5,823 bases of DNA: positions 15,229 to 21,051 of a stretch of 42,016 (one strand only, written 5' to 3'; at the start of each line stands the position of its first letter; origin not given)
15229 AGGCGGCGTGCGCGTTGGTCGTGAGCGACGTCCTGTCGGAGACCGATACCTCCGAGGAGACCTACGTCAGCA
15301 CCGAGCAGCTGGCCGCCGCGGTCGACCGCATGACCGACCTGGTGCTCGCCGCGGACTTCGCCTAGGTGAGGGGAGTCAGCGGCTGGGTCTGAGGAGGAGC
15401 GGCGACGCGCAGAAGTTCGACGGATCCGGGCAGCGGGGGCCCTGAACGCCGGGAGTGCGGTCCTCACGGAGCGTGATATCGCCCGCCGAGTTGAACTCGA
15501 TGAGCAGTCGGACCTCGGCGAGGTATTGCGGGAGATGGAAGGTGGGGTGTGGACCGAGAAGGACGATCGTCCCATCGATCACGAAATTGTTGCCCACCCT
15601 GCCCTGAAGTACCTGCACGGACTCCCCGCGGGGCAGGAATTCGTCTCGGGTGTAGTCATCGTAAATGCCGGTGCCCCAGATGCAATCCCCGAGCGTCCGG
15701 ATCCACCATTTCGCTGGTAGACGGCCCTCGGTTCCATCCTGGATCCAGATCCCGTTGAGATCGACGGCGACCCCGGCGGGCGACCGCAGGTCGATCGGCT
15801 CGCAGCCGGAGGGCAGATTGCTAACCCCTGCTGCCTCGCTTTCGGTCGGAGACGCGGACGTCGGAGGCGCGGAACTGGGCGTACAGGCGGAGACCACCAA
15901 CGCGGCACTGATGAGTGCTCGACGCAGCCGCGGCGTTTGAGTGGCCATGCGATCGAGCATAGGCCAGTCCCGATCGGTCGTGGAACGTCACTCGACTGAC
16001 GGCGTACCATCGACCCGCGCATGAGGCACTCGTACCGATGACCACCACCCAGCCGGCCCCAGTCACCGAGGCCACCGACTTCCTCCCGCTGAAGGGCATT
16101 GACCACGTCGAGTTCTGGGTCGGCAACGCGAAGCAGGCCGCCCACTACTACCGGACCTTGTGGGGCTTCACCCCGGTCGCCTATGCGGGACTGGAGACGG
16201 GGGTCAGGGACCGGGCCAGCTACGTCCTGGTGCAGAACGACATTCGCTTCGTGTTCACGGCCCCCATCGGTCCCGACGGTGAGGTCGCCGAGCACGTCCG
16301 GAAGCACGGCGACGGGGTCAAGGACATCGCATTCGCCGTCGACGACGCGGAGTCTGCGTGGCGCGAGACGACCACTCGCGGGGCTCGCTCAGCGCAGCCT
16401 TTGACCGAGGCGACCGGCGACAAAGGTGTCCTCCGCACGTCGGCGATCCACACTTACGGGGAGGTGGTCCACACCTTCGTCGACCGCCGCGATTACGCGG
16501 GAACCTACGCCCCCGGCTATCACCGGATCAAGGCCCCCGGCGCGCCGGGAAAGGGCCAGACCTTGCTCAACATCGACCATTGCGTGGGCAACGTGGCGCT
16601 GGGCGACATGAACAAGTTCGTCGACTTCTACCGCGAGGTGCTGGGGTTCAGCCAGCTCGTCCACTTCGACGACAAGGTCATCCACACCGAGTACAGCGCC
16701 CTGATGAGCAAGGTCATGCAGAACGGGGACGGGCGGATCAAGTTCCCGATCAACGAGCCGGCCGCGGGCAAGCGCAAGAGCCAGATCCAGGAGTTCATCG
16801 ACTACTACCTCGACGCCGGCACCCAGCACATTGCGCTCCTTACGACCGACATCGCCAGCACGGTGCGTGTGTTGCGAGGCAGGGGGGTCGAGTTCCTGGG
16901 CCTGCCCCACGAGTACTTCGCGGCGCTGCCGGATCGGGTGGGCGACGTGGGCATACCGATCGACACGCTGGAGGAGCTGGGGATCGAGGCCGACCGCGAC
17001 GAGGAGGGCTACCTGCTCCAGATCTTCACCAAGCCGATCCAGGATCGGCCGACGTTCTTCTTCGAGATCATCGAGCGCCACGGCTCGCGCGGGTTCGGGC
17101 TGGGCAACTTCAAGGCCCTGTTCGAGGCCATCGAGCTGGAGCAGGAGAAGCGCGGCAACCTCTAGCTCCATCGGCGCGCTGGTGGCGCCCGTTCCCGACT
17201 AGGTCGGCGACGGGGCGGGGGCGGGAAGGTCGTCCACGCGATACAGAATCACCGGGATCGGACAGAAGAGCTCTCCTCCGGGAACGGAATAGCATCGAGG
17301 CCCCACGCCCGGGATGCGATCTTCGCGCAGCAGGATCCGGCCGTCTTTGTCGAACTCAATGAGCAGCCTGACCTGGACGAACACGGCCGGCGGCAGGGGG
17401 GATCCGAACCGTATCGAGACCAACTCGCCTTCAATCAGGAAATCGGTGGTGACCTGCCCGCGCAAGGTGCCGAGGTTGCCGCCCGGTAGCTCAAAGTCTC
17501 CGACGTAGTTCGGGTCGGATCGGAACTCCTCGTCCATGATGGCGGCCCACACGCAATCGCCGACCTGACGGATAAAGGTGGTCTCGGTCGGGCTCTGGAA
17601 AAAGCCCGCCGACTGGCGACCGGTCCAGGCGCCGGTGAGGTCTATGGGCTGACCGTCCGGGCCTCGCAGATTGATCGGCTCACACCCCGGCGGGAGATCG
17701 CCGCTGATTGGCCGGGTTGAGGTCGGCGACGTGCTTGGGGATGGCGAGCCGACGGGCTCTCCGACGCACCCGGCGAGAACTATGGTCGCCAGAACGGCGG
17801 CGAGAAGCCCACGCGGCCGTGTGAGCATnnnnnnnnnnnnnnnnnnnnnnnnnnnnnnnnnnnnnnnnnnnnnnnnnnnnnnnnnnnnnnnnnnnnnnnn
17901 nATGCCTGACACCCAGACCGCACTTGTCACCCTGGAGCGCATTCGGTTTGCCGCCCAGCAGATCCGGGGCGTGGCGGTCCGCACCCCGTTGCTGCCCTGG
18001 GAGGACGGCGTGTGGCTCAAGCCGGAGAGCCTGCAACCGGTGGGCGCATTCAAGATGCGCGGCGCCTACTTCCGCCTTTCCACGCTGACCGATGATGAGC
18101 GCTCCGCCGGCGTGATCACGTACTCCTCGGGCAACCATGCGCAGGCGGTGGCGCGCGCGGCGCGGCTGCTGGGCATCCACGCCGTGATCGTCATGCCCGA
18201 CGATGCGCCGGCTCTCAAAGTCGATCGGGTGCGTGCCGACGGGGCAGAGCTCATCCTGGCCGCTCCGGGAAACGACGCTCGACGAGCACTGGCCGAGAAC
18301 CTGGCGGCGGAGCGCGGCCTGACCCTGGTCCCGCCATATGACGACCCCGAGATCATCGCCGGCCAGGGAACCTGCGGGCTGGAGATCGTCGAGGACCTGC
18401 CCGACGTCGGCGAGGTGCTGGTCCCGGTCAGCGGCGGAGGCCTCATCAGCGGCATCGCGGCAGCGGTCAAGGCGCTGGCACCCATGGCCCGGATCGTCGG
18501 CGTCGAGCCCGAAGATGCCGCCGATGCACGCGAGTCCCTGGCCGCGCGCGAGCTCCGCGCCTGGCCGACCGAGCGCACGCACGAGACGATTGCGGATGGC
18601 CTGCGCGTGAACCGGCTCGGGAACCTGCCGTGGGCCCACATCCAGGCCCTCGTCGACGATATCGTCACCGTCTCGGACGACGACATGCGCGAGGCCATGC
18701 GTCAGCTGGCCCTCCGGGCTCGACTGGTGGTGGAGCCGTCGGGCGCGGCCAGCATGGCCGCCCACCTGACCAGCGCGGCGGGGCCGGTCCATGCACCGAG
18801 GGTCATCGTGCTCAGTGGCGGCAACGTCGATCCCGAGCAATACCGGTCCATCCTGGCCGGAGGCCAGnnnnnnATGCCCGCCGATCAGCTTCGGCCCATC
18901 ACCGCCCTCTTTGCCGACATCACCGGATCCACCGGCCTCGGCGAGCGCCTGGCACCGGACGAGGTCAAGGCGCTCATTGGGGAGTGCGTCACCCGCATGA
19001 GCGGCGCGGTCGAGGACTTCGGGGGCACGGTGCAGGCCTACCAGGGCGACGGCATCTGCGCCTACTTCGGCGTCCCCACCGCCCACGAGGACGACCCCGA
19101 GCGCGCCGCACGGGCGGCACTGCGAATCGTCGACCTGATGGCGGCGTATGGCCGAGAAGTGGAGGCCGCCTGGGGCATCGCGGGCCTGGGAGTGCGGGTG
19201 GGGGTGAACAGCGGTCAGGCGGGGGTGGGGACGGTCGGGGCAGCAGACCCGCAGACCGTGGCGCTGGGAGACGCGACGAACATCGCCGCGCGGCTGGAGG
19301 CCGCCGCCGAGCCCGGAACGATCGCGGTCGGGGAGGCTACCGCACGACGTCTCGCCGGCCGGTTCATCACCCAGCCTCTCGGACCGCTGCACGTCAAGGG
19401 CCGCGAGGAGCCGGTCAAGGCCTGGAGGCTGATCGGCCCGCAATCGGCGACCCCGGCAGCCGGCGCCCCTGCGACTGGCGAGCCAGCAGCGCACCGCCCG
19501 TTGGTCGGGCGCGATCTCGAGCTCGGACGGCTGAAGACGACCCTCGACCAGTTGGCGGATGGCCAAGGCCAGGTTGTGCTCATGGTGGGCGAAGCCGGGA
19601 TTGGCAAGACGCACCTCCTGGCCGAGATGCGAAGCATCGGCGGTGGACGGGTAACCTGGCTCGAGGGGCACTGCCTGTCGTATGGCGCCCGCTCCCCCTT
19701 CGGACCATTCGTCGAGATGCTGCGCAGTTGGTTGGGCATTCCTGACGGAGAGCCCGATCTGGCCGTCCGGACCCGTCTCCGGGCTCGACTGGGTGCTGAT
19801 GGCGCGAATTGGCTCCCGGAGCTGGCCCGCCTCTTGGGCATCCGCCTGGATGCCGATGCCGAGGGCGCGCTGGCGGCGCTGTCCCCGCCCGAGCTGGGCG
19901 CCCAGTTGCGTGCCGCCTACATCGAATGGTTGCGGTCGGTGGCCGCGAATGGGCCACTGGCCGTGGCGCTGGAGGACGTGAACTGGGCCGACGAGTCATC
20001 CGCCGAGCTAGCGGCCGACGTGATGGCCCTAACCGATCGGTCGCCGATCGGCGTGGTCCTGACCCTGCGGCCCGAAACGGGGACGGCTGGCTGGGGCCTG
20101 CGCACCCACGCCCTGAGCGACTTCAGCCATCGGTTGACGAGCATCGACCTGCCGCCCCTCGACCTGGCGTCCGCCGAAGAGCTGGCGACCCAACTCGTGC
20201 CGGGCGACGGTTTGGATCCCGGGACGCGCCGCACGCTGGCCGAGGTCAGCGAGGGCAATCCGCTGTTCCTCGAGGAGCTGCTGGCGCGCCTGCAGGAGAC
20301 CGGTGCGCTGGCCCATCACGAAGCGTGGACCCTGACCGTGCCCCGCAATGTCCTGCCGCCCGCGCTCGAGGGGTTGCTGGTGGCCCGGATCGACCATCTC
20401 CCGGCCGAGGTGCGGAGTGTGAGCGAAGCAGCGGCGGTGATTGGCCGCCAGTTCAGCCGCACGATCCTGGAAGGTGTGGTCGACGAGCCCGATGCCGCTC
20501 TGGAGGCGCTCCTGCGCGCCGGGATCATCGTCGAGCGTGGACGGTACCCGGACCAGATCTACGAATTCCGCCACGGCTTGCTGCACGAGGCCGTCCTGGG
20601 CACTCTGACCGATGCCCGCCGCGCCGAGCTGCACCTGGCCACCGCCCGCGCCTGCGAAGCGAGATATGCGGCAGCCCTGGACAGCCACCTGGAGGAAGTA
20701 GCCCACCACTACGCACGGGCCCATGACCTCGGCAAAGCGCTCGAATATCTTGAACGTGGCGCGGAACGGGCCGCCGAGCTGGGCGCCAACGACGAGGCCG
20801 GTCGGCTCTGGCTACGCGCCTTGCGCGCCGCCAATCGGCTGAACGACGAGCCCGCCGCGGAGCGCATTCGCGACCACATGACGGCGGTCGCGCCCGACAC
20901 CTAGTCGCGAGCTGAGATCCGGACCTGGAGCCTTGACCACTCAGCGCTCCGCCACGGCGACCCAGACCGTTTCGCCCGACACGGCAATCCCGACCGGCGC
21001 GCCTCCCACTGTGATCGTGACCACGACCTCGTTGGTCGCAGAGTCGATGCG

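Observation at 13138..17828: Three paralogous lipoproteins of an unrecognised four-cysteine family, interleaved with housekeeping genes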

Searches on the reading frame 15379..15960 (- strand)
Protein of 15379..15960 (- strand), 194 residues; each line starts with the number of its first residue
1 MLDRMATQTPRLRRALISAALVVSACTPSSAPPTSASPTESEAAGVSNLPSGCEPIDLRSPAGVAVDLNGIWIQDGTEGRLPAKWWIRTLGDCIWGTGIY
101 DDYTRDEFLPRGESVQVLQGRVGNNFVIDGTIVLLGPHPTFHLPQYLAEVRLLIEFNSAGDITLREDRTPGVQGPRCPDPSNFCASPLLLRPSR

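Call 7: search_protein_families(library=pfam, proteins=[window:15379-15960:-], max_evalue=10)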
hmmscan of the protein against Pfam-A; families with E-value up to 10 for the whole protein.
window:15379-15960:- (194 aa): 0 families

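Call 8: search_protein_families(library=ncbifam, proteins=[window:15379-15960:-], max_evalue=10)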
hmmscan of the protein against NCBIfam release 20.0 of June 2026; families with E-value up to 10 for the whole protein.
window:15379-15960:- (194 aa): 0 families

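Call 23: predict_structure(alignment_id=A2)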
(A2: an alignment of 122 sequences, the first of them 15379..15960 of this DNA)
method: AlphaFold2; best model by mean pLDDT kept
length: 194 residues; sequences in the alignment: 122
mean_pLDDT: 82.2   pTM: 0.70
mean pLDDT of the five models: 82.2, 81.6, 80.1, 79.3, 78.8
residues with pLDDT >= 90: 99; 70-90: 39; 50-70: 47; < 50: 9
segments of 3 or more residues with pLDDT < 50: 1-3
pLDDT, mean of each block of 10 residues (from residue 1): 51 55 57 61 66 95 97 92 97 97 75 90 98 84 79 97 95 83 89 93
secondary structure, 60 per line:
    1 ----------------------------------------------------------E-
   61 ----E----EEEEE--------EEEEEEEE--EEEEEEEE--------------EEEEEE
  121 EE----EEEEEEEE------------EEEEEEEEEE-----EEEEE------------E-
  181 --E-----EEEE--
elements in order: E70-74 E83-90 E93-100 E115-122 E127-134 E147-156 E162-166 E189-192

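Call 25: search_protein_representatives(alignment_id=A2)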
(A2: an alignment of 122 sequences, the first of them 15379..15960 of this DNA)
Query: 122 sequences, 192 profile positions. Proteins with E-value up to 0.001 (for the whole library): 229; up to 1e-10: 125; up to 1e-30: 43. The best 150 are listed.
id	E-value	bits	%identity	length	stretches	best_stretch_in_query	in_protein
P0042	2.1e-79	281.7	-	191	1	1-188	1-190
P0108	1.2e-66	240.1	-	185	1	12-191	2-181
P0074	3.7e-65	235.2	-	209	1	6-190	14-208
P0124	1.0e-62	227.3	-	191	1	9-190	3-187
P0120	6.1e-61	221.5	-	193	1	4-189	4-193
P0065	2.7e-57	209.6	-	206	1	6-192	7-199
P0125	1.0e-54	201.2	-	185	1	4-189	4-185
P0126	1.0e-54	201.2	-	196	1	8-189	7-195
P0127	1.0e-53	197.9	-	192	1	5-191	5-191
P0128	1.3e-52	194.3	-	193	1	8-187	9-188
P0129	3.9e-51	189.5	-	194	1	7-191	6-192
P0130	5.4e-51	189.0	-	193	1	7-191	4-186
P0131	1.4e-50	187.7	-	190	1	6-189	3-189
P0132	2.4e-49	183.6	-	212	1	7-191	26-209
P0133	2.4e-49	183.6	-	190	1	8-190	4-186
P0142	2.8e-44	167.1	-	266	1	7-191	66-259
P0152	1.1e-38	148.9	-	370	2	24-102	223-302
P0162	3.1e-30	121.3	-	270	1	47-191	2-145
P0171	1.1e-26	109.7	-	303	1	62-190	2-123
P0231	9.5e-12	61.0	-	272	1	5-172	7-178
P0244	1.1e-10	57.5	-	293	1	9-127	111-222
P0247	1.4e-10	57.2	-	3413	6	91-156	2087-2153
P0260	6.2e-10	55.1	-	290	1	9-127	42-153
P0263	6.9e-10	54.9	-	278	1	9-132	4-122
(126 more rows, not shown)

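Call 26: fold_search(model_id=the predicted structure, library=pdb)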
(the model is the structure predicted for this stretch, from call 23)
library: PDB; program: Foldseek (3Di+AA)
matches with E <= 10: 477; with E <= 0.001: 0
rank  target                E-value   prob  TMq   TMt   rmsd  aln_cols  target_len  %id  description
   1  8e0w_A                5.2e-02  0.80  0.30  0.16   8.9       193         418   11  Crystal structure of mouse APCDD1 in P1 space group (released 2023-05-10)
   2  8e0r_B                7.9e-02  0.82  0.32  0.18   8.5       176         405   12  Crystal structure of mouse APCDD1 in P21 space group (released 2023-05-10)
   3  8e0r_A                9.3e-02  0.80  0.32  0.17   8.6       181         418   12  Crystal structure of mouse APCDD1 in P21 space group (released 2023-05-10)
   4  4bj8_O                1.0e-01  0.95  0.36  0.53   7.5       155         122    9  Zebavidin (released 2013-11-20)
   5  8e0w_B                1.2e-01  0.63  0.28  0.16   8.7       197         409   10  Crystal structure of mouse APCDD1 in P1 space group (released 2023-05-10)
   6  3wjb_A                1.3e-01  0.75  0.32  0.38   7.0       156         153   12  Crystal structure of mutant nitrobindin M75L/H76L/Q96C/M148L/H158L (NB4) from Arabidopsis thaliana (released 2014-04-09)
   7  3mm0_D                1.6e-01  0.98  0.35  0.54   4.1       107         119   15  Crystal structure of chimeric avidin (released 2010-10-27)
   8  4bj8_L                1.7e-01  0.92  0.35  0.53   6.5       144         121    8  Zebavidin (released 2013-11-20)
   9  1pm1                  2.3e-01  0.54  0.32  0.34   9.3       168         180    6  Crystal structure of nitrophorin 2 L122V/L132V mutant complex with imidazole (released 2004-06-22)
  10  4inn_A                2.4e-01  0.77  0.34  0.43   6.7       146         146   14  Protein HP1028 from the human pathogen Helicobacter pylori belongs to the lipocalin family (released 2013-07-31)
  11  1lke                  2.4e-01  0.66  0.31  0.37   7.5       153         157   11  ENGINEERED LIPOCALIN DIGA16 IN COMPLEX WITH DIGOXIGENIN (released 2003-06-17)
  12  2uyw_D                2.6e-01  0.98  0.35  0.53   3.5       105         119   12  Crystal structure of Xenavidin (released 2008-05-27)
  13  1euo                  2.6e-01  0.47  0.32  0.34   8.7       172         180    8  Crystal structure of nitrophorin 2 (prolixin-S) (released 2000-05-10)
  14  1avd_A                2.8e-01  0.91  0.39  0.57   7.0       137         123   12  THREE-DIMENSIONAL STRUCTURE OF THE TETRAGONAL CRYSTAL FORM OF EGG-WHITE AVIDIN IN ITS FUNCTIONAL COMPLEX WITH BIOTIN A (released 1994-01-31)
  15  4bj8_M                3.0e-01  0.87  0.36  0.54   7.2       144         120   10  Zebavidin (released 2013-11-20)
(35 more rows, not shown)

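Call 28: search_protein_families(library=pfam, alignment_id=A2, max_evalue=1)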
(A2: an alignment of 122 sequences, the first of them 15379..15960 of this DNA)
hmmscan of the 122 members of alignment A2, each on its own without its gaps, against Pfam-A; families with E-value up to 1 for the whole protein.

A. member 1, window:15379-15960:- (194 aa): 0 families

B. families by the number of members that match (of 122 scanned): 15 families
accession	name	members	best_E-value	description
PF13822.11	ACC_epsilon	4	0.034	Acyl-CoA carboxylase epsilon subunit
PF20101.4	DUF6491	4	0.06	Family of unknown function (DUF6491)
PF00525.23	Crystallin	3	0.1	Alpha crystallin A chain, N terminal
PF10779.14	XhlA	3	0.24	Haemolysin XhlA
PF08139.17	LPAM_1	2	0.031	Prokaryotic membrane lipoprotein lipid attachment site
PF03119.21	DNA_ligase_ZBD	2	0.059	NAD-dependent DNA ligase C4 zinc finger domain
PF22030.1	DWORF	2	0.12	Sarcoplasmic/endoplasmic reticulum calcium ATPase regulator DWORF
PF05661.17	DUF808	1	0.02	Protein of unknown function (DUF808)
PF23371.1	Vp24_capsid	1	0.029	Capsid protein Vp24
PF11211.13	DUF2997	1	0.083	Protein of unknown function (DUF2997)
PF13202.12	EF-hand_5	1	0.091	EF hand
PF19780.4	DUF6265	1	0.11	Domain of unknown function (DUF6265)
PF11910.14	NdhO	1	0.27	Cyanobacterial and plant NDH-1 subunit O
PF14231.11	GXWXG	1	0.3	GXWXG protein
PF05757.16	PsbQ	1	0.46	Oxygen evolving enhancer protein 3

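Call 29: search_protein_families(library=pfam, proteins=[P0247, P0152, P0142, P0162, P0171, P0244, P0260, P0263, P0231], max_evalue=0.01)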
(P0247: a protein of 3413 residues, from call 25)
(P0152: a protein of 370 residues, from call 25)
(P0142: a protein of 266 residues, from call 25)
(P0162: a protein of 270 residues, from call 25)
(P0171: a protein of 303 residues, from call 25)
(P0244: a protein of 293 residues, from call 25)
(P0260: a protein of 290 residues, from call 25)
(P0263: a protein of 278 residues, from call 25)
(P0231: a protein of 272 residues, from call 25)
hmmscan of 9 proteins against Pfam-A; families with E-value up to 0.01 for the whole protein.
P0247 (3413 aa): 14 families
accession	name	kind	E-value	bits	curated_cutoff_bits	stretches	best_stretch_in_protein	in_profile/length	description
PF00028.23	Cadherin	-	0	1019.6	28.8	20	1669-1757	3-92/93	Cadherin domain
PF23592.1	Cadherin_CELSR2_9th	-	9.8e-89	292.4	36.8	11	1877-1934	20-77/100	CELSR2-like, ninth cadherin domain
PF17803.7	Cadherin_4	-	3.5e-88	290.6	25.1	16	1036-1104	1-69/71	Bacterial cadherin-like domain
PF25374.1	Cadherin_FAT4_N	-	3.5e-32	111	35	0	1052-1109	3-53/85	FAT4-like, N-terminal cadherin-like domain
PF22914.2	Fibulin_C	-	6.4e-22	78.1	24.6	0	1581-1655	22-95/99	Fibulin C-terminal Ig-like domain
PF09366.15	DUF1997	-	2.8e-17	63.7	27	0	1914-1958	24-65/153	Protein of unknown function (DUF1997)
PF13229.12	Beta_helix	-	2e-12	47.5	25.9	4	283-446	3-152/158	Right handed beta helix region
PF18962.6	Por_Secre_tail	-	3.6e-10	40.4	27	1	3339-3410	2-74/75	Secretion system C-terminal sorting domain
PF08266.18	Cadherin_2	-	1.3e-09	38.2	23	0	1055-1108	3-59/83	Cadherin-like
PF24507.1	Ig_CFAP65_4th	-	2.6e-05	25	27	0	981-1012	13-44/76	CFAP65, fourth Ig-like domain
PF03793.24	PASTA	-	7e-05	23.1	23.2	0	1882-1900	34-52/64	PASTA domain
PF18014.7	Acetyltransf_18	-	7.3e-05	22.9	22.7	0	1872-1918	38-84/124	Acetyltransferase (GNAT) domain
PF12892.13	FctA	-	0.00019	22.6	22.1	0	1323-1448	16-108/120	Spy0128-like isopeptide containing domain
PF17161.10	DUF5123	-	0.00037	22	35.1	1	3180-3282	2-104/113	Domain of unknown function (DUF5123)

P0152 (370 aa): 0 families

P0142 (266 aa): 0 families

P0162 (270 aa): 0 families

P0171 (303 aa): 1 family
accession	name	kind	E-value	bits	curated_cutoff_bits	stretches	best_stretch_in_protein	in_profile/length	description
PF21701.3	GLOD4_C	-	0.00039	20.9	27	0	258-279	29-50/66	Glyoxalasedomain-containing protein 4-like, C-terminal domain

P0244 (293 aa): 0 families

P0260 (290 aa): 0 families

P0263 (278 aa): 0 families

P0231 (272 aa): 0 families

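Call 43: find_related_loci(query=A2, collection=genome_contigs, flank=3000)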
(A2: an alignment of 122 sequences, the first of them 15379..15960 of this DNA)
Query A2 (194 aa) in genome_contigs; peptide patterns used: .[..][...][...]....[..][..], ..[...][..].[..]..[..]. (x = any residue, [..] = any of these).
18 stretches matched a pattern; 13 encode a relative of the query (tblastn E <= 1e-3); 13 distinct loci.
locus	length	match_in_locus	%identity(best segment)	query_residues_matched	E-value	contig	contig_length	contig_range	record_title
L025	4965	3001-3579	71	1-193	8e-84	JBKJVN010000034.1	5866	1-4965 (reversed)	MAG: Candidatus Limnocylindria bacterium isolate swi_bin.102 k127_4393753, whole genome shotgun sequence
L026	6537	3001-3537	62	5-184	1e-68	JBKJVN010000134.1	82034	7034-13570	MAG: Candidatus Limnocylindria bacterium isolate swi_bin.102 k127_15483924, whole genome shotgun sequence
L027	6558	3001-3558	61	5-193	8e-67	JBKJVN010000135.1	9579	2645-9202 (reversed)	MAG: Candidatus Limnocylindria bacterium isolate swi_bin.102 k127_9501062, whole genome shotgun sequence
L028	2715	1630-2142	49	26-193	7e-46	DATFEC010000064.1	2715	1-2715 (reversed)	MAG TPA_asm: Candidatus Limnocylindria bacterium isolate SMAG_U8597 k141_1519005, whole genome shotgun sequence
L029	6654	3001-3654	45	25-194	1e-42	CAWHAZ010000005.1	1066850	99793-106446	MAG: uncultured Chloroflexia bacterium isolate MFD00962.bin.1.263 genome assembly, contig: contig_27454, whole genome sh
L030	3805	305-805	46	23-191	1e-42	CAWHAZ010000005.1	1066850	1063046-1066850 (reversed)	MAG: uncultured Chloroflexia bacterium isolate MFD00962.bin.1.263 genome assembly, contig: contig_27454, whole genome sh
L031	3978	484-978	49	23-190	3e-42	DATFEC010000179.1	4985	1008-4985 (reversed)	MAG TPA_asm: Candidatus Limnocylindria bacterium isolate SMAG_U8597 k141_2452080, whole genome shotgun sequence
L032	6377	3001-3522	44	17-191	4e-42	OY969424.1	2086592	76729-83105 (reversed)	MAG: uncultured Chloroflexia bacterium isolate MFD06229.bin.c.1 genome assembly, chromosome: 1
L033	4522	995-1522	45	23-193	1e-41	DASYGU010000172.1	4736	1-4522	MAG TPA_asm: Candidatus Limnocylindria bacterium isolate SMAG_U4222 k141_1571668, whole genome shotgun sequence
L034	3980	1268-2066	64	1-109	2e-41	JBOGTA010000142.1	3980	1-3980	MAG: Candidatus Limnocylindria bacterium isolate M3-S_metawrap_bin.48 k127_1783221, whole genome shotgun sequence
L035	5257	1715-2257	50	14-192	1e-52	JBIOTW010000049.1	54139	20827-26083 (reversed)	MAG: Candidatus Limnocylindria bacterium isolate MAG150 k127_2526069, whole genome shotgun sequence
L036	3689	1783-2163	35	48-177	1e-22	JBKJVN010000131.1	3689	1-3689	MAG: Candidatus Limnocylindria bacterium isolate swi_bin.102 k127_12244334, whole genome shotgun sequence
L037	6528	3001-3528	31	5-189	1e-20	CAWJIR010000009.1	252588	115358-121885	MAG: uncultured Chloroflexia bacterium isolate MFD05176.bin.2.37 genome assembly, contig: contig_36548, whole genome sho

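Call 72: search_protein_families(library=padloc, proteins=[window:15379-15960:-], max_evalue=1)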
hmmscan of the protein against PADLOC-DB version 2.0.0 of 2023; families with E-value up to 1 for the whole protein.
window:15379-15960:- (194 aa): 0 families

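Call 73: search_protein_families(library=phrogs, proteins=[window:15379-15960:-], max_evalue=1)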
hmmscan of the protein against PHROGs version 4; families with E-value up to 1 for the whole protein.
window:15379-15960:- (194 aa): 0 families

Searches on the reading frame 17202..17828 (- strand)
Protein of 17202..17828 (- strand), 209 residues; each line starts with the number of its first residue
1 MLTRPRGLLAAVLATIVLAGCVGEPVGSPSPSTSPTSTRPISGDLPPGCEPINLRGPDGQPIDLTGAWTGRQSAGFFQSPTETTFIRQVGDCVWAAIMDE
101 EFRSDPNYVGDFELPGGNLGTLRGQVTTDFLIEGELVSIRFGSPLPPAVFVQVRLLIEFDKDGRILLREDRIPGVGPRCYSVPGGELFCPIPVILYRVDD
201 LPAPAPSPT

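Call 7: search_protein_families(library=pfam, proteins=[window:17202-17828:-], max_evalue=10)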
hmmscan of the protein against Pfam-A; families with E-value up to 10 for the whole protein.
window:17202-17828:- (209 aa): 0 families

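Call 8: search_protein_families(library=ncbifam, proteins=[window:17202-17828:-], max_evalue=10)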
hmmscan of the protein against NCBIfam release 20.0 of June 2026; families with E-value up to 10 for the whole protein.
window:17202-17828:- (209 aa): 1 family
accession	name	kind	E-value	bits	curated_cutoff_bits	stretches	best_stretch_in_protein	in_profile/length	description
NF037973.1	metallo_SslE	exception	0.54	7.5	3000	1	6-58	9-65/1519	lipoprotein metalloprotease SslE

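Call 72: search_protein_families(library=padloc, proteins=[window:17202-17828:-], max_evalue=1)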
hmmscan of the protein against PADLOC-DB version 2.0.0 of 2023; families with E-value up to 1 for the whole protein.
window:17202-17828:- (209 aa): 0 families

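Call 73: search_protein_families(library=phrogs, proteins=[window:17202-17828:-], max_evalue=1)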
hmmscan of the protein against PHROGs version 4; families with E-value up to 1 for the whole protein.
window:17202-17828:- (209 aa): 0 families

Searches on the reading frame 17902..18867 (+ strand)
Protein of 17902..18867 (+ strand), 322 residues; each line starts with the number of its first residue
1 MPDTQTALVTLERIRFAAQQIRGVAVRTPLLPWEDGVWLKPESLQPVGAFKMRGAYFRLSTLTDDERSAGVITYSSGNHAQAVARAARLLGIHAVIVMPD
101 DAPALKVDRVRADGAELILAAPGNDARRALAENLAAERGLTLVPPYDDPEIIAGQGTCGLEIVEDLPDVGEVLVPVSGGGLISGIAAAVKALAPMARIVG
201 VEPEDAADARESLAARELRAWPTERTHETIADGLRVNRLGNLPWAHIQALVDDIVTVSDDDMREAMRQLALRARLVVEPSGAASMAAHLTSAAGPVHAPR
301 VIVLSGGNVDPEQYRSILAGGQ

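Call 14: search_protein_families(library=pfam, proteins=[window:17902-18867:+])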
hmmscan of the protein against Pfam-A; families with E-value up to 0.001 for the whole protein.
window:17902-18867:+ (322 aa): 1 family
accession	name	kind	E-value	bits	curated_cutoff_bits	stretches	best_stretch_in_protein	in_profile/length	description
PF00291.31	PALP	-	4.4e-77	259.8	35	1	27-299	7-286/295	Pyridoxal-phosphate dependent enzyme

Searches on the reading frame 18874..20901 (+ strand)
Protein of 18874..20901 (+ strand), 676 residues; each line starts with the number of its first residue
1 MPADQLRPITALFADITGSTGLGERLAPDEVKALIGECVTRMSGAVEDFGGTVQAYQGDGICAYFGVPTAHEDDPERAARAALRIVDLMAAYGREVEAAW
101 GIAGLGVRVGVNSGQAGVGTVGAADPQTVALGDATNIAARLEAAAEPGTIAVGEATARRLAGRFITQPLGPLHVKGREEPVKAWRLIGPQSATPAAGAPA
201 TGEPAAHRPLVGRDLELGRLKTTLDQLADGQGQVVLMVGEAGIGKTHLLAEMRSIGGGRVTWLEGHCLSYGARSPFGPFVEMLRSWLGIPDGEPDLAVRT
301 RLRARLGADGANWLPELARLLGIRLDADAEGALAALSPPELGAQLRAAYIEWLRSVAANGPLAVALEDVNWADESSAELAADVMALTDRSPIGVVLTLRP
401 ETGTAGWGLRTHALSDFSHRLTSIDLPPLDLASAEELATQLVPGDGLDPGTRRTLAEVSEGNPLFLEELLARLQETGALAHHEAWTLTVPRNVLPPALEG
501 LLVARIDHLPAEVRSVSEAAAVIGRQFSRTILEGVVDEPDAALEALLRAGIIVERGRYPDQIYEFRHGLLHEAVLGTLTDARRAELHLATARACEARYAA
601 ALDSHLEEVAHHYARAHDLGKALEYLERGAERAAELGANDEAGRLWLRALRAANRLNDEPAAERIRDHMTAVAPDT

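Call 14: search_protein_families(library=pfam, proteins=[window:18874-20901:+])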
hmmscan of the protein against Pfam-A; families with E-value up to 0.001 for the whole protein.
window:18874-20901:+ (676 aa): 2 families
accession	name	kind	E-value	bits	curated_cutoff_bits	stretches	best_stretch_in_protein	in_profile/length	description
PF13191.12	AAA_16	-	1.4e-22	81.4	32.6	1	209-394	1-166/167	AAA ATPase domain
PF00211.25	Guanylate_cyc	-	2.7e-20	73.2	21.9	1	3-180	3-176/183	Adenylate and Guanylate cyclase catalytic domain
